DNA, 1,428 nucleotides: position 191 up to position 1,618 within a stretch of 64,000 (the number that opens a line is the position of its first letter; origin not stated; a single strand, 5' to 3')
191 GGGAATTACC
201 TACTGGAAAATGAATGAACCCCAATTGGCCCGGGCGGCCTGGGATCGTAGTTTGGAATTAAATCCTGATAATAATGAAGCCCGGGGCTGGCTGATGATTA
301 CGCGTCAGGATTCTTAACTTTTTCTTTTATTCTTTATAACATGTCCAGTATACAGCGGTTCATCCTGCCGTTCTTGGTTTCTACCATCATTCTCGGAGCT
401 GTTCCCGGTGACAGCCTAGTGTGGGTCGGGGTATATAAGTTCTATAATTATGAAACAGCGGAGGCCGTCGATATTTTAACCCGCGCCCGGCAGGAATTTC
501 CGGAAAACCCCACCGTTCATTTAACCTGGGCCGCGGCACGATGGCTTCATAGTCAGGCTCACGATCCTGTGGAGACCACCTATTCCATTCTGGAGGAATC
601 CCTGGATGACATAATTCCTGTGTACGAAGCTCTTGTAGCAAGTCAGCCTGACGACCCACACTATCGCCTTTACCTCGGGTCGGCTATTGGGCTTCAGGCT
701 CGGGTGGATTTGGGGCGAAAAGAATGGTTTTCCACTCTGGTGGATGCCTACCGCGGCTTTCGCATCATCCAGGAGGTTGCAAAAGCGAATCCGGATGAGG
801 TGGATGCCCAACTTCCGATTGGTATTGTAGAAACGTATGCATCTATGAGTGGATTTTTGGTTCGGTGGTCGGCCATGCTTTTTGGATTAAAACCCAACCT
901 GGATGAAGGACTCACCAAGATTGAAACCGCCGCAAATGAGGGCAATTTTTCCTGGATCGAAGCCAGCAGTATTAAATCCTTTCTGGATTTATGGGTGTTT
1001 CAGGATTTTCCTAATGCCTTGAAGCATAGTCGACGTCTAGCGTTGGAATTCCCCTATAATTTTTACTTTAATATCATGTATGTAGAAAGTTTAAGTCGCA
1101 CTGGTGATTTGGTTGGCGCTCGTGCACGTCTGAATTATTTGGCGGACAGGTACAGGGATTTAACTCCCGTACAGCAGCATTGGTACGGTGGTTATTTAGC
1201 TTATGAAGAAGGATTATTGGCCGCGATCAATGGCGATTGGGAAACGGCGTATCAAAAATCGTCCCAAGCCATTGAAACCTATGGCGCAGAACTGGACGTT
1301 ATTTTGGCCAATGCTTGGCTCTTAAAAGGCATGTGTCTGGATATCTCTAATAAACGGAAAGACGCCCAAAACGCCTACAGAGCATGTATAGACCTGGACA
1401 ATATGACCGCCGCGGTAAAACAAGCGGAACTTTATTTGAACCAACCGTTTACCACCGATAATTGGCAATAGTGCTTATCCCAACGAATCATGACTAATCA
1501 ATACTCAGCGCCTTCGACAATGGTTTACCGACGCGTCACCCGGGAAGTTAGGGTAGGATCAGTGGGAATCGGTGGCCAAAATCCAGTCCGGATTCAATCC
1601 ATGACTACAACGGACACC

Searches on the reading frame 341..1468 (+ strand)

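Call 81: search_protein_families(library=pfam, proteins=[window:341-1468:+], max_evalue=0.00001)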
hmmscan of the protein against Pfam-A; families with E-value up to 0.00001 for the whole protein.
window:341-1468:+ (376 aa): 2 families
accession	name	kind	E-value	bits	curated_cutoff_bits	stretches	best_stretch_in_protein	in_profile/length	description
PF14559.12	TPR_19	-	4.1e-07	30.7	25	0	39-62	7-30/68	Tetratricopeptide repeat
PF13428.12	TPR_14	-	1.4e-06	28.8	23.5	0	36-65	14-43/44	Tetratricopeptide repeat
